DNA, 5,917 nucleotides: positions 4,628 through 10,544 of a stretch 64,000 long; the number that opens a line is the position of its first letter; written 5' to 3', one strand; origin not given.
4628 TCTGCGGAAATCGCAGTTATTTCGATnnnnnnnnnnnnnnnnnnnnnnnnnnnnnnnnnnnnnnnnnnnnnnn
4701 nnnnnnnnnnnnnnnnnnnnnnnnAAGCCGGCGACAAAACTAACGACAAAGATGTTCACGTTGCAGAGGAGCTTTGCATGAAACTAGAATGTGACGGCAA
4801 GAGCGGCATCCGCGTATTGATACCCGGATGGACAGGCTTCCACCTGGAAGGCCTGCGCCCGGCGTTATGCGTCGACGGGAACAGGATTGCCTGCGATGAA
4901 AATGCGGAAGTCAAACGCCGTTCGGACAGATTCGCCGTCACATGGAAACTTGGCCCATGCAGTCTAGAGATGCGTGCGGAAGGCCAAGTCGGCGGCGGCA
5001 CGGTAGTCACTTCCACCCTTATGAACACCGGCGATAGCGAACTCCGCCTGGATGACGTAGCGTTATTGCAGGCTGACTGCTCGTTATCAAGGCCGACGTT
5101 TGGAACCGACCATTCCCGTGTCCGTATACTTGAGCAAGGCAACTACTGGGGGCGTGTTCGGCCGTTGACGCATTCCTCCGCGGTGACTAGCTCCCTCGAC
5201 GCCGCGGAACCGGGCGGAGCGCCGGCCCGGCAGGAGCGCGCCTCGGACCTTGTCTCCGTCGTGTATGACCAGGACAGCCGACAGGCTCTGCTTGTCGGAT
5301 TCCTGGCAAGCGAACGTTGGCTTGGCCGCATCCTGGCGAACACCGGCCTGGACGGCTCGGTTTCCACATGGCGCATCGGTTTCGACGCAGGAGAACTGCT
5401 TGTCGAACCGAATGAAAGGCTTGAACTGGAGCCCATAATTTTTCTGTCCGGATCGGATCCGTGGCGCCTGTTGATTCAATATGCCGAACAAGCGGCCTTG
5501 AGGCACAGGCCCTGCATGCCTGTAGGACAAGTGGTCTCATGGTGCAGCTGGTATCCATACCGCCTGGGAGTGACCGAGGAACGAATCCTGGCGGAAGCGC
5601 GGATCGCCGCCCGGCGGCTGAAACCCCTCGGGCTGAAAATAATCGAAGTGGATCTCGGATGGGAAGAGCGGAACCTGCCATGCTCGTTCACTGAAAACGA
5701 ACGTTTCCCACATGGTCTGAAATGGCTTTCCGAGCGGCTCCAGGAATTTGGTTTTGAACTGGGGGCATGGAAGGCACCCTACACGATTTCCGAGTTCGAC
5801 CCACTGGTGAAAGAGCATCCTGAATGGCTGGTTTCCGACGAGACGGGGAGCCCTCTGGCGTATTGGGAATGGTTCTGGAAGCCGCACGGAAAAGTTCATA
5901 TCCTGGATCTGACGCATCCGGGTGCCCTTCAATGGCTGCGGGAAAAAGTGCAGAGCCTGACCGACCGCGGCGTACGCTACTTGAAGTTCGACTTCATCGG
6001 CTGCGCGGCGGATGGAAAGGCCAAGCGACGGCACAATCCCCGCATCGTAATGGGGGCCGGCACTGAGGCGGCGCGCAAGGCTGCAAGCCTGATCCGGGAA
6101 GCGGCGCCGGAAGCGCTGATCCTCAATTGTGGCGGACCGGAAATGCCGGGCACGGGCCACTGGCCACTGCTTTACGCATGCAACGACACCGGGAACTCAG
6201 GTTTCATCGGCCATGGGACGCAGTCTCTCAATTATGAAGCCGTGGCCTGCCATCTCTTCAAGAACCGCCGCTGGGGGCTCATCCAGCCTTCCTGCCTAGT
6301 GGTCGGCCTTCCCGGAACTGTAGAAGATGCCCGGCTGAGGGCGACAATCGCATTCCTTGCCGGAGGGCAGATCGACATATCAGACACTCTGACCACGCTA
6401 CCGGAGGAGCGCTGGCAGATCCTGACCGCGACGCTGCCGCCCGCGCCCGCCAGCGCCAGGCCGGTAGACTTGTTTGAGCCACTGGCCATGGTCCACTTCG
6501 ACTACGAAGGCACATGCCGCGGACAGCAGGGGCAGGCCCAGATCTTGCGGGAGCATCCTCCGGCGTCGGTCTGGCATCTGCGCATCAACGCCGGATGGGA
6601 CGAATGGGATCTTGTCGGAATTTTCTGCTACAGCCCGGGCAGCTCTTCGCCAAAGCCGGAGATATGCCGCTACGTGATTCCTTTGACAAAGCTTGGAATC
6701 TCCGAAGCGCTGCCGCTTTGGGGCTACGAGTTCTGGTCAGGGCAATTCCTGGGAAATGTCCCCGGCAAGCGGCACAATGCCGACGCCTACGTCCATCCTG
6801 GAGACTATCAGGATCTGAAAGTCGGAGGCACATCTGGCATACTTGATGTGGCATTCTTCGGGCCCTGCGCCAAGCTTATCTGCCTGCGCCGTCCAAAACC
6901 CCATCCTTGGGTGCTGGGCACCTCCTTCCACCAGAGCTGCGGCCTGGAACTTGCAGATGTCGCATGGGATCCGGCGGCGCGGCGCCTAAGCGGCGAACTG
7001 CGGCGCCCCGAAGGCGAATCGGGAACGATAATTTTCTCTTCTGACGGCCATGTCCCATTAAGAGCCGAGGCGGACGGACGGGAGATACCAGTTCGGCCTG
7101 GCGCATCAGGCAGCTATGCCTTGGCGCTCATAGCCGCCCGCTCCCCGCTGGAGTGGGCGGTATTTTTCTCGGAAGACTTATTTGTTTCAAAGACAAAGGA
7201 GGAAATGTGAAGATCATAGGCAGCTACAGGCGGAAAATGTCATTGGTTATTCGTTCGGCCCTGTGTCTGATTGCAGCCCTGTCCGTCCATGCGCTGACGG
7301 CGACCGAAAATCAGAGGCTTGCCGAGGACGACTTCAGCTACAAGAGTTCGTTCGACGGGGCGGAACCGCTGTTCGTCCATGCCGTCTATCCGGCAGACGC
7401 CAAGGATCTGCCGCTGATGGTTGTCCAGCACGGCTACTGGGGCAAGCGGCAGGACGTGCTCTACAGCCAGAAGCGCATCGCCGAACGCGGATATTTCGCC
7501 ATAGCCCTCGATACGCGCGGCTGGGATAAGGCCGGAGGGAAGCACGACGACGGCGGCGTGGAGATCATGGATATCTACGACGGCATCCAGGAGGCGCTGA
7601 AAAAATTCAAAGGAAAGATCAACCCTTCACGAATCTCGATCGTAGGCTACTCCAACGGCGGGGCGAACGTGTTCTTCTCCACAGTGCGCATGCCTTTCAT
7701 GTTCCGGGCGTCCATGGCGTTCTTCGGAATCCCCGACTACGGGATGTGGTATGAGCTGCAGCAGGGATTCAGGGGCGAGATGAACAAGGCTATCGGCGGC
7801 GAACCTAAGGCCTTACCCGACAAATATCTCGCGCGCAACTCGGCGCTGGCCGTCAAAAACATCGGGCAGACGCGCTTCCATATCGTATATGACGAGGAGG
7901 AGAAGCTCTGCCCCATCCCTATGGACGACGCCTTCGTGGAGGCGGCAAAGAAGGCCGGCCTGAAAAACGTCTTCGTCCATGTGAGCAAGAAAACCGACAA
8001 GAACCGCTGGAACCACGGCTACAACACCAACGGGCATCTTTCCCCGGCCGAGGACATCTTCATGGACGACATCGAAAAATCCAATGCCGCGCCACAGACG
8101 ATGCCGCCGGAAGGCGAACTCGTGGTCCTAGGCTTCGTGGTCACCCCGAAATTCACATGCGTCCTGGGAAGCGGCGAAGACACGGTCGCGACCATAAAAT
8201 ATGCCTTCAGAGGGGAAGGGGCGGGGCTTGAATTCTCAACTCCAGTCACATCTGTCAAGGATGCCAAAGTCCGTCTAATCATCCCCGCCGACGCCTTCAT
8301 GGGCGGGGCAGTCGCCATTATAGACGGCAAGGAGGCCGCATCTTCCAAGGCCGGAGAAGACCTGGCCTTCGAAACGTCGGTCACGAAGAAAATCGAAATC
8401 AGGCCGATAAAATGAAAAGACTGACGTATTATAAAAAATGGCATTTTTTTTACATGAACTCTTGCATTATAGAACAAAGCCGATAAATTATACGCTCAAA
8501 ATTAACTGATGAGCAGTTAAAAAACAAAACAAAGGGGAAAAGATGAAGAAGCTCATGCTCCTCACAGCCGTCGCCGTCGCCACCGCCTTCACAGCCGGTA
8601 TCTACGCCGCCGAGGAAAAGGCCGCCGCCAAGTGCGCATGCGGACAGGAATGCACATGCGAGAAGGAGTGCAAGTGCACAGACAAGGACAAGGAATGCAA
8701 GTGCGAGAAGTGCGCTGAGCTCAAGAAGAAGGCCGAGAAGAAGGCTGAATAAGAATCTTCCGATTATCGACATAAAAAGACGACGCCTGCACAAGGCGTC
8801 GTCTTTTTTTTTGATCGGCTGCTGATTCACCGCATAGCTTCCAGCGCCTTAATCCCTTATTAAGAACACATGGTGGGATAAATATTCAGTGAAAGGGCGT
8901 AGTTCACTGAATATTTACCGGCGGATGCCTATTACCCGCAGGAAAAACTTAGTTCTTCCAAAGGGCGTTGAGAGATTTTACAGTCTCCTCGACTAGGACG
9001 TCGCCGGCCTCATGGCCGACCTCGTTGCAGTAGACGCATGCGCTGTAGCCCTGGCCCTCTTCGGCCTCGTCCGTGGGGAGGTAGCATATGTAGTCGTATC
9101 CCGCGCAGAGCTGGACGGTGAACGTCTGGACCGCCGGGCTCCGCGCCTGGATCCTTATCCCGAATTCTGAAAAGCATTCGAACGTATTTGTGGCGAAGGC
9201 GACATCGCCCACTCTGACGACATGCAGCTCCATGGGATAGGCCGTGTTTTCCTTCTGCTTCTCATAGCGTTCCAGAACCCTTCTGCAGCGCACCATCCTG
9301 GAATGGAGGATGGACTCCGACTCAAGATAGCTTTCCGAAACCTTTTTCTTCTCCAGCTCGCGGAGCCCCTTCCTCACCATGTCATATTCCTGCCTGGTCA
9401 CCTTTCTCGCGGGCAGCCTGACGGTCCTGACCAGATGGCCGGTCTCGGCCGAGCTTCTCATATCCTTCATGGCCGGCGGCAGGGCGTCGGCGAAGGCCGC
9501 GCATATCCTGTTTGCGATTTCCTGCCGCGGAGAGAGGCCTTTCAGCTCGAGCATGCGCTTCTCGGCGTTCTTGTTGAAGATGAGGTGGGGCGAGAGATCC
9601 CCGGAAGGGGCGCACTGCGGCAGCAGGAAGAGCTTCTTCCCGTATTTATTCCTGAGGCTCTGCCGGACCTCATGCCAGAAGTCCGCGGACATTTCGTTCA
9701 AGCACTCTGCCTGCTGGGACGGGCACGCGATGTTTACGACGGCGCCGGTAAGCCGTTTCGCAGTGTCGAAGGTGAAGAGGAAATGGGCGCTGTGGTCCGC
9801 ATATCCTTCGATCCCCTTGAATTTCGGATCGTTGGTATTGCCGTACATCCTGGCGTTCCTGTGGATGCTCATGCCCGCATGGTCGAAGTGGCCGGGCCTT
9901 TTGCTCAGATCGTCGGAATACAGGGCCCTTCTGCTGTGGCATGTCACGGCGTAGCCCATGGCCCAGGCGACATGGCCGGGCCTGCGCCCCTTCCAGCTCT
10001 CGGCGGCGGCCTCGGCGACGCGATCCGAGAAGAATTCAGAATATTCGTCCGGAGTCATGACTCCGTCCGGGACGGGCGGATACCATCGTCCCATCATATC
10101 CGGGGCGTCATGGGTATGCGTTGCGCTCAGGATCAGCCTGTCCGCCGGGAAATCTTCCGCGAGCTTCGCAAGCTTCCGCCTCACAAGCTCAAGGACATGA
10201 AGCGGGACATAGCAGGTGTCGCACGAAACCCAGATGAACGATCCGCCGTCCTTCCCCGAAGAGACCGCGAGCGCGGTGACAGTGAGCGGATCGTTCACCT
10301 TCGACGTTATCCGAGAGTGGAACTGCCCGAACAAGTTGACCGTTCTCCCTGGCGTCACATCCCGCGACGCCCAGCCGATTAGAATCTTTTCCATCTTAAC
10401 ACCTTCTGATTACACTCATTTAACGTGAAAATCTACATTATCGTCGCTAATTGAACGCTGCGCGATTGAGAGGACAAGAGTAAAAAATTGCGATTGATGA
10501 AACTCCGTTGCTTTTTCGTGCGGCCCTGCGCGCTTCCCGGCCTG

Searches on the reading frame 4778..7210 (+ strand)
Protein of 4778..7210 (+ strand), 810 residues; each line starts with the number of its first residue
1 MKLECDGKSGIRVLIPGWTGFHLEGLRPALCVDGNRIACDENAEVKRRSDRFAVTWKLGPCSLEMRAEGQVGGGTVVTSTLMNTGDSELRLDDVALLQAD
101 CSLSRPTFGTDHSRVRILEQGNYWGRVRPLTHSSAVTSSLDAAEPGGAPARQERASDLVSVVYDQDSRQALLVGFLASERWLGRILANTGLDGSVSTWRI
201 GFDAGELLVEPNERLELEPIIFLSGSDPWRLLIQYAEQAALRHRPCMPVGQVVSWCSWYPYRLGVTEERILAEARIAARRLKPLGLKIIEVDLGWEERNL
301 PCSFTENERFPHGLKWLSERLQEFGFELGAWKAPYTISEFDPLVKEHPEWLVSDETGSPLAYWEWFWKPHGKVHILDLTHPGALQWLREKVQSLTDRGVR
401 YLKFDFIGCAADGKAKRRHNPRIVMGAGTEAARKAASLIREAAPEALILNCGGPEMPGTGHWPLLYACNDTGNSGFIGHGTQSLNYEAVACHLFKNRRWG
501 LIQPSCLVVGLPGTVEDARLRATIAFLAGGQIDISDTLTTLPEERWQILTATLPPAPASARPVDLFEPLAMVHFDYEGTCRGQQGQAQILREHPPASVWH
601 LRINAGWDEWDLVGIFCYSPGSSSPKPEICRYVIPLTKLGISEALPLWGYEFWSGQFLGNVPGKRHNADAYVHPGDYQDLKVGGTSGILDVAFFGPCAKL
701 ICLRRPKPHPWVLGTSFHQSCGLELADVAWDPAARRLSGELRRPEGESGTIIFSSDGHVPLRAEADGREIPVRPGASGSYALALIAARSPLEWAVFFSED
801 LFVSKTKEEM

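Call 16: search_protein_families(library=pfam, proteins=[window:4778-7210:+])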
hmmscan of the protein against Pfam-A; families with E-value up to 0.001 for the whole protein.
window:4778-7210:+ (810 aa): 2 families
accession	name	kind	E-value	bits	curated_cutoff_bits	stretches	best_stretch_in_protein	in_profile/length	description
PF02065.24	Melibiase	-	4.3e-07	29.7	27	1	281-406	67-191/347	Melibiase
PF01055.32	Glyco_hydro_31_2nd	-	1.9e-05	24.6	23.5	1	285-406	37-156/328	Glycosyl hydrolases family 31 TIM-barrel domain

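Call 18: find_encoding_contigs(protein=window:4778-7210:+, flank=10000, max_places=6)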
Protein window:4778-7210:+ (810 aa): no gene with exactly this product is on record in the collection.

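Call 20: find_homologous_proteins(query=window:4778-7210:+, max_evalue=1e-20)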
Query window:4778-7210:+ (810 aa): 320 proteins with E <= 1e-20 among 8000 candidates; the best 120 are listed.
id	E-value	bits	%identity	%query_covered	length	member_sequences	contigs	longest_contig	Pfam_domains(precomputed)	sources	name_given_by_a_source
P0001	0.0e+0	1346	72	99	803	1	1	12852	PF02065.25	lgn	-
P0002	0.0e+0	1082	70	79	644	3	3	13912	PF01055.33,PF02065.25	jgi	jgi:hypothetical protein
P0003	0.0e+0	1044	58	98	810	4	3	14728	PF02065.25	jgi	jgi:hypothetical protein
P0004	0.0e+0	1033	58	98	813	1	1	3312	PF02065.25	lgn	-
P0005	0.0e+0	1028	58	98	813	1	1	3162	PF01055.33,PF02065.25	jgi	jgi:hypothetical protein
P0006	0.0e+0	1019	56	98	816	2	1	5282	PF02065.25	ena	-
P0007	0.0e+0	1012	55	96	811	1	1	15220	PF01055.33,PF02065.25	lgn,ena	-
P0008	1.1e-296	1005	55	98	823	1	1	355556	PF02065.25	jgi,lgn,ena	-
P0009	5.3e-296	1002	55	99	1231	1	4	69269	PF01055.33,PF02065.25,PF13472.13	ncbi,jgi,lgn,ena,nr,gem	ncbi:MAG TPA: GDSL-type esterase/lipase family protein [Candidatus Hydrogenedentes bacterium]|nr:GDS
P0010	3.4e-295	1000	56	97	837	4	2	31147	PF01055.33,PF02065.25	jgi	jgi:hypothetical protein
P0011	1.0e-294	998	56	98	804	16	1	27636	PF02065.25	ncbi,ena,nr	ncbi:MAG TPA: alpha-galactosidase [Candidatus Latescibacteria bacterium]|nr:alpha-galactosidase [Can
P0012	2.7e-293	993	55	96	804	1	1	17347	PF02065.25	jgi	jgi:hypothetical protein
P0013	3.0e-293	993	55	97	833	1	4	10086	PF02065.25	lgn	-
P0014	1.3e-292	991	55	98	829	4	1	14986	PF02065.25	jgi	-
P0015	1.7e-292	991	55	97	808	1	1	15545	PF01055.33,PF02065.25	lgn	-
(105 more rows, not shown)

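Call 21: find_encoding_contigs(protein=P0001, flank=10000, max_places=3)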
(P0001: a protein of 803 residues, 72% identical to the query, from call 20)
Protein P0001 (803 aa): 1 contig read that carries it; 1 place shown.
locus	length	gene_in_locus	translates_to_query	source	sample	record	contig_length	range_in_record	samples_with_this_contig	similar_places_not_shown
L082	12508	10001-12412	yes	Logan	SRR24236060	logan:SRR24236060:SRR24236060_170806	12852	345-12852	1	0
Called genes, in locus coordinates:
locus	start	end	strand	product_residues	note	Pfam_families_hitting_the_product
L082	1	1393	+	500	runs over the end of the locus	-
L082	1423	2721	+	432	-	PF01120:Alpha_L_fucos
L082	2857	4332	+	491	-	-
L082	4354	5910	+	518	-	-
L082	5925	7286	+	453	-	-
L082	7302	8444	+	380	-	PF02012:BNR (faint), PF13088:BNR_2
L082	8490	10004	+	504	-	PF00561:Abhydrolase_1 (faint), PF00756:Esterase (faint), PF12146:Hydrolase_4 (faint), PF05448:AXE1 (faint), PF01738:DLH (faint), PF02230:Abhydrolase_2 (faint), PF00326:Peptidase_S9, PF20434:BD-FAE, +2 more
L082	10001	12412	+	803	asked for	PF02065:Melibiase (weak)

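Call 22: find_encoding_contigs(protein=P0002, flank=10000, max_places=3)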
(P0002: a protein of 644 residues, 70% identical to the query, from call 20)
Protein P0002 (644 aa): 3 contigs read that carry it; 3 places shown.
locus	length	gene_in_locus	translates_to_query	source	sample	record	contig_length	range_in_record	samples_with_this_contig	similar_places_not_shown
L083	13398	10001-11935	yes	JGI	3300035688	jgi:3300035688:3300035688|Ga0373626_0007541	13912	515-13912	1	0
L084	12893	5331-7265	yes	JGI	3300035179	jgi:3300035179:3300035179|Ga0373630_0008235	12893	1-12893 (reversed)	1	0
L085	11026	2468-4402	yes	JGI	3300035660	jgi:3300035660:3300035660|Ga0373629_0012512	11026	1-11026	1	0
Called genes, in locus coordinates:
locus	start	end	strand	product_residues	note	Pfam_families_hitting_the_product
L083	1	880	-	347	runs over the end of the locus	-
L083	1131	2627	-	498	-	-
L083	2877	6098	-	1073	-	PF13385:Laminin_G_3, PF25788:Ig_Rha78A_N (weak)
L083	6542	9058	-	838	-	PF05345:He_PIG (faint), PF25788:Ig_Rha78A_N (weak)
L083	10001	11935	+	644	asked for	PF01055:Glyco_hydro_31_2nd (weak), PF02065:Melibiase (weak)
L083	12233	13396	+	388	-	?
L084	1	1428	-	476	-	?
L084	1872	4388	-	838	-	PF05345:He_PIG (faint), PF25788:Ig_Rha78A_N (weak)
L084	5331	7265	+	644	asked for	PF01055:Glyco_hydro_31_2nd (weak), PF02065:Melibiase (weak)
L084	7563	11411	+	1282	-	-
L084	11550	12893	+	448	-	?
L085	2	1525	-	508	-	?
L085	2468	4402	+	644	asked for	PF01055:Glyco_hydro_31_2nd (weak), PF02065:Melibiase (weak)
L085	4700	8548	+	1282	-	-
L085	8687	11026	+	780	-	?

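Call 69: list_cluster_members(proteins=[window:37342-37728:-, window:37342-37758:-, window:37342-37752:-, window:4778-7210:+, window:38303-39184:-, window:3479-4606:+])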
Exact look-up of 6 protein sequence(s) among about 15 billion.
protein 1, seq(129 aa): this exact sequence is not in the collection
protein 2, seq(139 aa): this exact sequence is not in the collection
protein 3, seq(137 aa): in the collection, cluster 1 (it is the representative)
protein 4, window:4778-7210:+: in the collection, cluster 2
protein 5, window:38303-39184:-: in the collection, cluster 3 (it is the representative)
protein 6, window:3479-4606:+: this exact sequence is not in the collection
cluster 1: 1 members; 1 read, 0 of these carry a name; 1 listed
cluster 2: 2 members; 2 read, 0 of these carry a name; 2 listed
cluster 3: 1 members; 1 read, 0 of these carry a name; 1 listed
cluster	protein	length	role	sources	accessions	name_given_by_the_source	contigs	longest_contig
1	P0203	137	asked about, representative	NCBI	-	-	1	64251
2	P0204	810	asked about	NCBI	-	-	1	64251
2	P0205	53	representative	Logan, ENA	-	-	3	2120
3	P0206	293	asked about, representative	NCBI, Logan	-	-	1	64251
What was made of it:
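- Checked: The public gene call uses GTG 37752 (call 69), which would make the 'uORF' an out-of-frame overlap.
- The public gene call uses that GTG (call 69).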

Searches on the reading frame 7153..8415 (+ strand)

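Call 57: search_protein_families(library=pfam, proteins=[window:7153-8415:+], max_evalue=0.001)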
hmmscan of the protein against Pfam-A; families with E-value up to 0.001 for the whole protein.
window:7153-8415:+ (420 aa): 5 families
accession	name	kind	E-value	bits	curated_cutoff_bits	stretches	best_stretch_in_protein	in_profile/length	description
PF00326.27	Peptidase_S9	-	8.8e-08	32.3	22.6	1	109-238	10-142/213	Prolyl oligopeptidase family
PF01738.24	DLH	-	2.2e-05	24.6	21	1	79-192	7-129/217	Dienelactone hydrolase family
PF02129.25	Peptidase_S15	-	0.00013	22.2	23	1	73-203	5-140/262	X-Pro dipeptidyl-peptidase (S15 family)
PF05057.20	DUF676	-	0.00035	20.6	20.3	1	87-171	6-90/217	Putative serine esterase (DUF676)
PF03403.19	PAF-AH_p_II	-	0.0008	18.5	20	0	149-190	211-251/372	Platelet-activating factor acetylhydrolase, isoform II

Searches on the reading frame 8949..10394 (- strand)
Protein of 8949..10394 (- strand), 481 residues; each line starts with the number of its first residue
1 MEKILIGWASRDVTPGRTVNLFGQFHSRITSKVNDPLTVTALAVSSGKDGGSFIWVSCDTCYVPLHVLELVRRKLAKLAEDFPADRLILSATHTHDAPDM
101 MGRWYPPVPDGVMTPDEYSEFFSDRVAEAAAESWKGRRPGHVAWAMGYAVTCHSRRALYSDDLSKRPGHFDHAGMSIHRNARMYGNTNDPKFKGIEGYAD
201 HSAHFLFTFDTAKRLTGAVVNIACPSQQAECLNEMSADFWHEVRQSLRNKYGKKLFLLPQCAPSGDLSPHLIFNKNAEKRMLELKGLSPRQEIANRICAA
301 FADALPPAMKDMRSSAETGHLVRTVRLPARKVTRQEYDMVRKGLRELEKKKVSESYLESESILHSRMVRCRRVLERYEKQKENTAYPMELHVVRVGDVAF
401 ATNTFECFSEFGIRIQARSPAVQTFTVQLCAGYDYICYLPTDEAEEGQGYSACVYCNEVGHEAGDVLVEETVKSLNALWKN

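Call 48: search_protein_families(library=pfam, proteins=[window:8949-10394:-], max_evalue=0.01)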
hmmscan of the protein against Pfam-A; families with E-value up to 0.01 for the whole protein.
window:8949-10394:- (481 aa): 1 family
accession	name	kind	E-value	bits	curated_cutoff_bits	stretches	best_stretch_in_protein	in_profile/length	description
PF04734.18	Ceramidase_alk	-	0.0012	18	32.1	1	6-99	3-99/509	Neutral/alkaline non-lysosomal ceramidase, N-terminal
